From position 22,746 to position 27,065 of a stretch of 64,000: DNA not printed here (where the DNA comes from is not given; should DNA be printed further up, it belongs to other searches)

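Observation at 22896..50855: Two-gene locus: candidate processing or partner enzyme directly upstream of a giant surface protein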

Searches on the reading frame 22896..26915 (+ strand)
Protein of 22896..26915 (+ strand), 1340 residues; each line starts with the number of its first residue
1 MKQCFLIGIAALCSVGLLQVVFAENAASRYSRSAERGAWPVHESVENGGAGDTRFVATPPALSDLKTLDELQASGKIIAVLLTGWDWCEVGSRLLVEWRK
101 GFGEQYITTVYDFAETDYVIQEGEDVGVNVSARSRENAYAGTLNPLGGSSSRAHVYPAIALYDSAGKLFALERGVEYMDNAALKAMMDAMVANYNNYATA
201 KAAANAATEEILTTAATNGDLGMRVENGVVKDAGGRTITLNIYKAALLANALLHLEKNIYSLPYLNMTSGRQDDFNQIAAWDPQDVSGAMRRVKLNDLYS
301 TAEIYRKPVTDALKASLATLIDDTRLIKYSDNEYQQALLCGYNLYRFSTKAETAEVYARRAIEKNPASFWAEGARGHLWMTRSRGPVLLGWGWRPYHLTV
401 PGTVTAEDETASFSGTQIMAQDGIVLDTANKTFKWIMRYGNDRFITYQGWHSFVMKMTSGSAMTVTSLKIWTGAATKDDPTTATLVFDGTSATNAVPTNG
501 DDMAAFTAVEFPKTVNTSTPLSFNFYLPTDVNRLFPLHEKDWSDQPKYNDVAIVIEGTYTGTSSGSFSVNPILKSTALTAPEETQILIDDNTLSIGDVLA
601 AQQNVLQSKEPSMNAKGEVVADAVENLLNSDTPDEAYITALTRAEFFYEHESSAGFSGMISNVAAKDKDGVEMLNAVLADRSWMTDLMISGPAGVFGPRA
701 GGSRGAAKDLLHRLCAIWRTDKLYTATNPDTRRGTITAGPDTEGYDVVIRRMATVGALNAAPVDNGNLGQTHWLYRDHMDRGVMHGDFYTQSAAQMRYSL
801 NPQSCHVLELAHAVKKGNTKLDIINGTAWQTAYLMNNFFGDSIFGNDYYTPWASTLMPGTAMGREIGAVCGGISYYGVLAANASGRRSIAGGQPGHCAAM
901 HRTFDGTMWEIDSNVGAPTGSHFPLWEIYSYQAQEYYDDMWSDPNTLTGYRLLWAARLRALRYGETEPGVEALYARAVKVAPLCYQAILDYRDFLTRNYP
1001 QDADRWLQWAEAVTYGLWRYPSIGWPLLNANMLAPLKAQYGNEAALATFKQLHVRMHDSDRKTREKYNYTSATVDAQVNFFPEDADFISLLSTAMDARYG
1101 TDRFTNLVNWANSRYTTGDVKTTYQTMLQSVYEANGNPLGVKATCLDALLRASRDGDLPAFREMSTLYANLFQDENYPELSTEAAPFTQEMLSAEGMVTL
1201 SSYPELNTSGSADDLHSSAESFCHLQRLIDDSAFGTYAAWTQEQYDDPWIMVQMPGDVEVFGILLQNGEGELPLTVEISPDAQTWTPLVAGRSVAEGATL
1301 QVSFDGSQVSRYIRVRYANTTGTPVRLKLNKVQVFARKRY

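Call 8: search_protein_families(library=pfam, proteins=[window:22896-26915:+], max_evalue=0.1)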
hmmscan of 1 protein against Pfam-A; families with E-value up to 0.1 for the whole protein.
window:22896-26915:+ (1340 aa): 2 families
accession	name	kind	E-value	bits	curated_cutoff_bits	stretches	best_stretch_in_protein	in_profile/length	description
PF22633.2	F5_F8_type_C_2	-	0.00065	20.7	27.8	1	1239-1315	11-91/91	NedA-like, galactose-binding domain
PF19912.4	DUF6385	-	0.011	16.2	26.8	1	1268-1322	16-68/82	Domain of unknown function (DUF6385)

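Call 9: search_protein_families(library=ncbifam, proteins=[window:22896-26915:+], max_evalue=0.1)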
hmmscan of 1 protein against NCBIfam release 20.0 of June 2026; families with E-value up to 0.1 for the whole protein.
window:22896-26915:+ (1340 aa): 0 families

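Call 14: search_solved_structures(query=window:22896-26915:+, max_evalue=1)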
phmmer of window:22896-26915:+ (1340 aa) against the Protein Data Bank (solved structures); distinct sequences matched with E-value up to 1: 0.

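Call 15: find_homologous_proteins(query=window:22896-26915:+)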
Query window:22896-26915:+ (1340 aa): 15 proteins with E <= 0.001 among 8000 candidates.
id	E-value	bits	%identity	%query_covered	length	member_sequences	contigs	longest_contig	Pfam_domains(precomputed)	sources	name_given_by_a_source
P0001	0.0e+0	3048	98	100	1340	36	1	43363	-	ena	-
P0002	0.0e+0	2679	85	100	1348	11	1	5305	PF00754.32,PF22633.4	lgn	-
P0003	0.0e+0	1949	64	98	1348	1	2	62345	PF00754.32,PF22633.4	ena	-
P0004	0.0e+0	1948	63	100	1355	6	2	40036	PF00754.32,PF22633.4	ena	-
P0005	0.0e+0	1944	64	100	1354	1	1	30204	PF00754.32,PF22633.4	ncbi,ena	-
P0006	0.0e+0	1929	62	100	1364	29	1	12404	PF00754.32,PF22633.4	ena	-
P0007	0.0e+0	1915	63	100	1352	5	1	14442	PF00754.32,PF22633.4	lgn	-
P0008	0.0e+0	1906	63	98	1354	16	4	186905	PF00754.32,PF22633.4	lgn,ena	-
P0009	0.0e+0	1597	54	99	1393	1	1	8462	PF00754.32,PF22633.4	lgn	-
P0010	0.0e+0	1488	53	99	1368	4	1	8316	PF00754.32,PF22633.4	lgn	-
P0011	0.0e+0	1362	49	98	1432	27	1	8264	PF22633.4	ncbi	ncbi:MAG: discoidin domain-containing protein [Candidatus Spyradenecus sp.]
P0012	0.0e+0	1357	49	98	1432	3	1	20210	PF22633.4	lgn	-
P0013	0.0e+0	1355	48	98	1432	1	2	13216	PF00754.32,PF22633.4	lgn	-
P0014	0.0e+0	1352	49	98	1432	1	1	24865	PF00754.32,PF22633.4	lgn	-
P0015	0.0e+0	1172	50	80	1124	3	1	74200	PF22633.4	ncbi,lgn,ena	-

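Call 17: find_encoding_contigs(protein=P0008, flank=10000, max_places=3)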
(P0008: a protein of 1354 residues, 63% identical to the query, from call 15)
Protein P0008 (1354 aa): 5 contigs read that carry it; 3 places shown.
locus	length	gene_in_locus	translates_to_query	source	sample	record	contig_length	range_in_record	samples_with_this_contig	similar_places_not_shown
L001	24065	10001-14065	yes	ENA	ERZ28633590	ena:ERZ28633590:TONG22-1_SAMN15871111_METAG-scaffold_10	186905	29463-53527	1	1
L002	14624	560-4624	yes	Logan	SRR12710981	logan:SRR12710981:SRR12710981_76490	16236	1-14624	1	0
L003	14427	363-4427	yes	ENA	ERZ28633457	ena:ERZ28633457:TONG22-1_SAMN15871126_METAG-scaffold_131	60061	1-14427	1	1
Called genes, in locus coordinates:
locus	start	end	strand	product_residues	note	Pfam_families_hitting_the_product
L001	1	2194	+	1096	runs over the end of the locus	PF14765:PS-DH, PF01648:ACPS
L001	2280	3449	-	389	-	PF09243:Rsm22, PF13489:Methyltransf_23 (weak), PF08241:Methyltransf_11 (faint), PF08242:Methyltransf_12 (faint), PF13649:Methyltransf_25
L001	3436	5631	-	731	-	PF01807:Zn_ribbon_DnaG, PF08275:DNAG_N, PF01751:Toprim (weak), PF13155:Toprim_2, PF13362:Toprim_3 (weak), PF13662:Toprim_4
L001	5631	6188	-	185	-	PF02674:Colicin_V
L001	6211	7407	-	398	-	PF04055:Radical_SAM, PF13353:Fer4_12, PF13186:SPASM (weak)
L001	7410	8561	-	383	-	PF00515:TPR_1 (faint), PF07719:TPR_2 (faint), PF12895:ANAPC3 (faint), PF13181:TPR_8 (faint), PF13371:TPR_9 (faint), PF13432:TPR_16 (weak), PF23914:TPR_CcmH_CycH, PF14559:TPR_19 (weak), +8 more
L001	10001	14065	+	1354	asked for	PF22633:F5_F8_type_C_2 (faint), PF00754:F5_F8_type_C (faint)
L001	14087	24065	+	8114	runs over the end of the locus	-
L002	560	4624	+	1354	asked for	PF22633:F5_F8_type_C_2 (faint), PF00754:F5_F8_type_C (faint)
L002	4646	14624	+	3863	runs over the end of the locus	?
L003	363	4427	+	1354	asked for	PF22633:F5_F8_type_C_2 (faint), PF00754:F5_F8_type_C (faint)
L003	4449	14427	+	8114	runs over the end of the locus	-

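Call 18: find_encoding_contigs(protein=P0015, flank=10000, max_places=3)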
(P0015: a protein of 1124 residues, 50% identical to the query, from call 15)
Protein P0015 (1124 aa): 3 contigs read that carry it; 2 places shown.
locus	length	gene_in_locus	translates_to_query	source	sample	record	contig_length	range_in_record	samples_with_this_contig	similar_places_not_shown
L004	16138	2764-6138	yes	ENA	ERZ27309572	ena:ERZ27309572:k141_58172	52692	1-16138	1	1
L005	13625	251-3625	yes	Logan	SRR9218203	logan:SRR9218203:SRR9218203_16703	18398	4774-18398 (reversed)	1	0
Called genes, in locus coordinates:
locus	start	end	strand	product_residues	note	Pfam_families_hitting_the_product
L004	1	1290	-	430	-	?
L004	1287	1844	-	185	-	-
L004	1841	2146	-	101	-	-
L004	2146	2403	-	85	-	-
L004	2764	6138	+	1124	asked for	PF22633:F5_F8_type_C_2 (faint)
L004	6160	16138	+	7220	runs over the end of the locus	PF12951:PATR (weak)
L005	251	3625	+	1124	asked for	PF22633:F5_F8_type_C_2 (faint)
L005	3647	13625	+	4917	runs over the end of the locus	?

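Call 19: find_encoding_contigs(protein=P0014, flank=10000, max_places=2)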
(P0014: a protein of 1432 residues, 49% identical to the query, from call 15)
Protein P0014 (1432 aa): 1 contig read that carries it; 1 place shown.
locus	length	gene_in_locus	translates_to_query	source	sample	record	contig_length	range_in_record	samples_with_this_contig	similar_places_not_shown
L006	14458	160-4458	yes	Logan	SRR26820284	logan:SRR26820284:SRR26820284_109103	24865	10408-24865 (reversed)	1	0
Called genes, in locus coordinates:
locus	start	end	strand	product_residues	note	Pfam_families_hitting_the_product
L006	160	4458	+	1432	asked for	PF00754:F5_F8_type_C (weak), PF22633:F5_F8_type_C_2 (faint)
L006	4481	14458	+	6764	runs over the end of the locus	PF12951:PATR (weak)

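Call 20: find_encoding_contigs(protein=P0003, flank=10000, max_places=2)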
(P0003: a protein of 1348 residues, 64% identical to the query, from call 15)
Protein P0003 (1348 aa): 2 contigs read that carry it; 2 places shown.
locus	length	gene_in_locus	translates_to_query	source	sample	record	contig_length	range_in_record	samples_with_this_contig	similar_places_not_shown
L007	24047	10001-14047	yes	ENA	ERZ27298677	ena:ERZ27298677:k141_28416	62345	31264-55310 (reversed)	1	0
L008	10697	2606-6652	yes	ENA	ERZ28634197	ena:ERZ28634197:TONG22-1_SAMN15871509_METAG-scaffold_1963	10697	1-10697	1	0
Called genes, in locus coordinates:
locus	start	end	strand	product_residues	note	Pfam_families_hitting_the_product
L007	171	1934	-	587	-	PF13510:Fer2_4, PF10588:NADH-G_4Fe-4S_3, PF13237:Fer4_10 (weak), PF14697:Fer4_21 (weak), PF22117:Fer4_Nqo3 (weak), PF12838:Fer4_7 (weak), PF02906:Fe_hyd_lg_C, PF02256:Fe_hyd_SSU, +1 more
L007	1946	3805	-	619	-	PF01257:2Fe-2S_thioredx (weak), PF01512:Complex1_51K, PF10531:SLBB (weak), PF10589:NADH_4Fe-4S, PF00037:Fer4 (weak), PF12837:Fer4_6 (weak), PF13187:Fer4_9 (weak), PF13237:Fer4_10 (weak), +3 more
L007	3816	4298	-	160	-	PF01257:2Fe-2S_thioredx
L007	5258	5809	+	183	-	PF13328:HD_4 (weak)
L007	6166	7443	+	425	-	PF00709:Adenylsucc_synt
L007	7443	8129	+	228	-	PF01255:Prenyltransf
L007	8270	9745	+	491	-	PF02690:Na_Pi_cotrans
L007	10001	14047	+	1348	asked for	PF00754:F5_F8_type_C (weak), PF22633:F5_F8_type_C_2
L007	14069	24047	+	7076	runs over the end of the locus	-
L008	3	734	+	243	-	?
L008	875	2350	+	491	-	PF02690:Na_Pi_cotrans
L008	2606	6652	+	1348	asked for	PF00754:F5_F8_type_C (weak), PF22633:F5_F8_type_C_2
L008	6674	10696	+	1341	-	?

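Call 21: find_encoding_contigs(protein=P0005, flank=10000, max_places=2)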
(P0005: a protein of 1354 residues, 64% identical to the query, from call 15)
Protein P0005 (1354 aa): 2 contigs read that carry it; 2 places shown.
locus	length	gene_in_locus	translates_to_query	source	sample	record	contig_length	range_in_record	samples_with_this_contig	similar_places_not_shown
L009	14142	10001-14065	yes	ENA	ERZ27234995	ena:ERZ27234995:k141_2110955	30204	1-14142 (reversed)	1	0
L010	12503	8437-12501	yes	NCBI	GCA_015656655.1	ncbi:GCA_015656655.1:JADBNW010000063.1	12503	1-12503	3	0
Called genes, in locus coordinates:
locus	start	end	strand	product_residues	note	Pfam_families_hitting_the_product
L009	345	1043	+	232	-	-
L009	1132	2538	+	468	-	PF00753:Lactamase_B, PF12706:Lactamase_B_2, PF16661:Lactamase_B_6, PF10996:Beta-Casp, PF07521:RMMBL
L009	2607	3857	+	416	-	PF00924:MS_channel_2nd, PF21082:MS_channel_3rd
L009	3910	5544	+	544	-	PF02838:Glyco_hydro_20b, PF00728:Glyco_hydro_20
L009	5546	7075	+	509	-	PF13541:ChlI, PF00158:Sigma54_activat (weak), PF00493:MCM (faint), PF01078:Mg_chelatase, PF07728:AAA_5, PF13335:Mg_chelatase_C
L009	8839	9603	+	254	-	PF14848:HU-DNA_bdg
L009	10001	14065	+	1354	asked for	PF00754:F5_F8_type_C (faint), PF22633:F5_F8_type_C_2 (weak)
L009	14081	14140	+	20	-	?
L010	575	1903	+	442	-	PF00749:tRNA-synt_1c, PF19269:Anticodon_2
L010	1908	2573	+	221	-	PF01725:Ham1p_like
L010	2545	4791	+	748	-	-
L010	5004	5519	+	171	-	-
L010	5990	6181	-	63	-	-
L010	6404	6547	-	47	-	-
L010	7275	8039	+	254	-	PF14848:HU-DNA_bdg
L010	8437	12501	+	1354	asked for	PF00754:F5_F8_type_C (faint), PF22633:F5_F8_type_C_2 (weak)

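Call 41: search_protein_families(library=pfam, alignment_id=A1, max_evalue=0.1)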
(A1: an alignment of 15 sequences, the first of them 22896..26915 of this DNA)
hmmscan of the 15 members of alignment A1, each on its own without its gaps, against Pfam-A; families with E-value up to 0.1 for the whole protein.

A. member 1, window:22896-26915:+ (1340 aa): 2 families
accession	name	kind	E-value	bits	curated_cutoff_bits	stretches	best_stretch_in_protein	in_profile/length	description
PF22633.2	F5_F8_type_C_2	-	0.00065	20.7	27.8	1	1239-1315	11-91/91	NedA-like, galactose-binding domain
PF19912.4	DUF6385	-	0.011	16.2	26.8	1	1268-1322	16-68/82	Domain of unknown function (DUF6385)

B. families by the number of members that match (of 15 scanned): 7 families
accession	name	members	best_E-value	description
PF22633.2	F5_F8_type_C_2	15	3.1e-08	NedA-like, galactose-binding domain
PF00754.31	F5_F8_type_C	11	4.7e-11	F5/8 type C domain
PF19912.4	DUF6385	11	0.00017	Domain of unknown function (DUF6385)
PF04505.17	CD225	3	0.0041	Interferon-induced transmembrane protein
PF00515.34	TPR_1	3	0.031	Tetratricopeptide repeat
PF10400.15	Vir_act_alpha_C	1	0.032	Virulence activator alpha C-term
PF13181.12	TPR_8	1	0.093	Tetratricopeptide repeat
